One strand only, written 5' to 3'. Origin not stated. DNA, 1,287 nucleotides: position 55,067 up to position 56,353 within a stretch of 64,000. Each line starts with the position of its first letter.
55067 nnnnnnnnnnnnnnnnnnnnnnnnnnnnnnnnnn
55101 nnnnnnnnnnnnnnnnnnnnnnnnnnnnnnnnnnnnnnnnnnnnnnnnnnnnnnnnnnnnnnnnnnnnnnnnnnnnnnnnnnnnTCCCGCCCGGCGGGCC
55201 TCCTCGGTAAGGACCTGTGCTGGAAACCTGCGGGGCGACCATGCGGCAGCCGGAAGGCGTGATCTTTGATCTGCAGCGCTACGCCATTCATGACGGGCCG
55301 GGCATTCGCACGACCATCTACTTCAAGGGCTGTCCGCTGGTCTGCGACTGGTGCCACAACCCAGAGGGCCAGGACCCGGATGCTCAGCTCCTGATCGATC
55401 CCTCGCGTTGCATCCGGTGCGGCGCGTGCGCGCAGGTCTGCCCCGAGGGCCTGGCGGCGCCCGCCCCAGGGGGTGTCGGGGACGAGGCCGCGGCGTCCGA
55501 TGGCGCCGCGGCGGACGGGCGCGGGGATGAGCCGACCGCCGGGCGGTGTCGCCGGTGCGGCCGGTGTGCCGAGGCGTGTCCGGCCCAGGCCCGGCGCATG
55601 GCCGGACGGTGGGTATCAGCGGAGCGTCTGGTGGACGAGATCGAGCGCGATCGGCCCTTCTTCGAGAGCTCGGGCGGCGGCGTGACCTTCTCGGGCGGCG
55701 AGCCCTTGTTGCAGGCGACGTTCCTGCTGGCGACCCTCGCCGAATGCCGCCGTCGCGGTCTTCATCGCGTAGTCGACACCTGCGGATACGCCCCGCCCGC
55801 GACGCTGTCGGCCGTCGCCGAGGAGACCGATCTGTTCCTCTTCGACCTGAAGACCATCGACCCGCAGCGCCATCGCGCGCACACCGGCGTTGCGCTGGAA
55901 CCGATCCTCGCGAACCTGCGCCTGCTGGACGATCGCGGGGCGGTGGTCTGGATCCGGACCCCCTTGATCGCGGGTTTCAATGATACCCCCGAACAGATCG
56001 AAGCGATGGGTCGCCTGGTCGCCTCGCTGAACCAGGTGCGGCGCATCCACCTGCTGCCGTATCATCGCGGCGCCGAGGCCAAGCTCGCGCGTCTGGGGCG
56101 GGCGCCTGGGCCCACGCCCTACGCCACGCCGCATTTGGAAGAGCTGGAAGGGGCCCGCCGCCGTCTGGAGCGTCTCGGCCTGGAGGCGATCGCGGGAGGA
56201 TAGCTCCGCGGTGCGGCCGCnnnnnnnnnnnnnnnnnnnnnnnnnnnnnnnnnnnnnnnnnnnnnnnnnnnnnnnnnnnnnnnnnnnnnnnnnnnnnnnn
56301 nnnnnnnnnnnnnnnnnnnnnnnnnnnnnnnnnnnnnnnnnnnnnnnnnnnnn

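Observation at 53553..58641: pruA - GRE-activase - glycyl radical enzyme operon: candidate anaerobic (hydroxy)proline-to-glutamate route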

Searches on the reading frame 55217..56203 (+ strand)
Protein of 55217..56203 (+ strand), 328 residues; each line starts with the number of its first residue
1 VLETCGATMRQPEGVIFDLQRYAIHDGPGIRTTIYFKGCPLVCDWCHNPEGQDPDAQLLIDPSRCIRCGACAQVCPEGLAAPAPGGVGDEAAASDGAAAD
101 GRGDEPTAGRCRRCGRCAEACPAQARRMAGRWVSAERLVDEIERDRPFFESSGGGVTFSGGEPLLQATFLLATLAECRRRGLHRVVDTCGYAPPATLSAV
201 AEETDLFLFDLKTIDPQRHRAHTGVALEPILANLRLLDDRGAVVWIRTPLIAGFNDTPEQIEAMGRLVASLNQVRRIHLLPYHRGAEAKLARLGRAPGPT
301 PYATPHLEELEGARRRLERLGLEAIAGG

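Call 6: search_protein_families(library=ncbifam, proteins=[window:55217-56203:+], max_evalue=0.00001)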
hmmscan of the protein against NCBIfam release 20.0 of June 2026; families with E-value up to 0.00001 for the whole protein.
window:55217-56203:+ (328 aa): 21 families
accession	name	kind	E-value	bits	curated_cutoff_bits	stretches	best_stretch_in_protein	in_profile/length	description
TIGR02494.1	PFLE_PFLC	subfamily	2.8e-93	312.4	174.35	1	16-313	1-285/293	glycyl-radical enzyme activating protein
NF043069.1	T4HPD_activ_SAM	equivalog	2.6e-88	296.2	425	1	14-328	2-299/299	trans-4-hydroxy-L-proline dehydratase activase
TIGR04395.1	cutC_activ_rSAM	equivalog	5.2e-78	262.4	360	1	14-294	5-274/309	choline TMA-lyase-activating enzyme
NF048010.1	SfplDhtActHpsHDes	equivalog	4.7e-76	255.5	430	1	11-296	3-277/298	(2S)-3-sulfopropanediol dehydratase activating enzyme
NF033719.1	ind_deCO2_activ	equivalog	4.3e-66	223.3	425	1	14-324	1-300/302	indoleacetate decarboxylase activase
TIGR04003.1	rSAM_BssD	equivalog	3.9e-65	220.1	496.45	1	15-296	2-273/314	[benzylsuccinate synthase]-activating enzyme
NF007483.0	PRK10076.1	equivalog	1.9e-62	211.1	326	2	110-328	75-292/292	[formate-C-acetyltransferase]-activating enzyme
NF048008.1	SfplDhtActHpfHKleb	equivalog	1.4e-61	208.5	500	2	109-294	83-270/308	(2S)-3-sulfopropanediol dehydratase activating enzyme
NF033717.2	HPDL_rSAM_activ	equivalog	4.4e-61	206.8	420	1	13-295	3-274/311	4-hydroxyphenylacetate decarboxylase activase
TIGR02493.1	PFLA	equivalog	2.3e-55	187.5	231.75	2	112-295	27-210/235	pyruvate formate-lyase-activating protein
TIGR04041.1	activase_YjjW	hypoth_equivalog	3.8e-42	144.6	250.2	2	110-284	71-240/276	YjjW family glycine radical enzyme activase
NF008356.0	PRK11145.1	equivalog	3.2e-40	137.9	375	1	127-311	45-231/246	pyruvate formate lyase 1-activating protein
TIGR02495.1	NrdG2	equivalog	6.8e-17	61.4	131.15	1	113-267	29-180/193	anaerobic ribonucleoside-triphosphate reductase activating protein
TIGR04337.1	AmmeMemoSam_rS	hypoth_equivalog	6.1e-10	38.5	220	1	154-279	119-246/349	AmmeMemoRadiSam system radical SAM enzyme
TIGR02491.1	NrdG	equivalog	5.4e-09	36.2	126.1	0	19-54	5-40/154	anaerobic ribonucleoside-triphosphate reductase activating protein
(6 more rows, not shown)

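Call 7: search_protein_families(library=pfam, proteins=[window:55217-56203:+], max_evalue=0.00001)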
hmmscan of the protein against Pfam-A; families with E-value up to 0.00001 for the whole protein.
window:55217-56203:+ (328 aa): 10 families
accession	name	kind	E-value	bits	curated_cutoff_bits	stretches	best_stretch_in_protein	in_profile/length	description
PF04055.27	Radical_SAM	-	3.1e-17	63.7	29.5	1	119-257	19-157/166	Radical SAM superfamily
PF00037.32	Fer4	-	5.9e-13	48.5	21.1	1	60-78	3-21/24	4Fe-4S binding domain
PF13353.11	Fer4_12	-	1.3e-12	48.6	22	0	26-60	2-36/137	4Fe-4S single cluster domain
PF12837.12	Fer4_6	-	6.5e-11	42.1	25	1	60-78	4-22/24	4Fe-4S binding domain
PF12797.12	Fer4_2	-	5.9e-10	38.9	24.5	1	59-77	4-22/22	4Fe-4S binding domain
PF13237.11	Fer4_10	-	1.3e-09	38.3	25.5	1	59-122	3-53/53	4Fe-4S dicluster domain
PF12838.12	Fer4_7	-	1.8e-09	38.4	27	0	110-134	1-25/52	4Fe-4S dicluster domain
PF13183.11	Fer4_8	-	7.8e-09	36.4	27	1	63-123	3-66/68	4Fe-4S dicluster domain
PF13187.11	Fer4_9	-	1.3e-06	28.7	27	1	64-124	1-50/52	4Fe-4S dicluster domain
PF13484.11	Fer4_16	-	1.5e-06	29.3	30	0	110-139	1-31/66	4Fe-4S double cluster binding domain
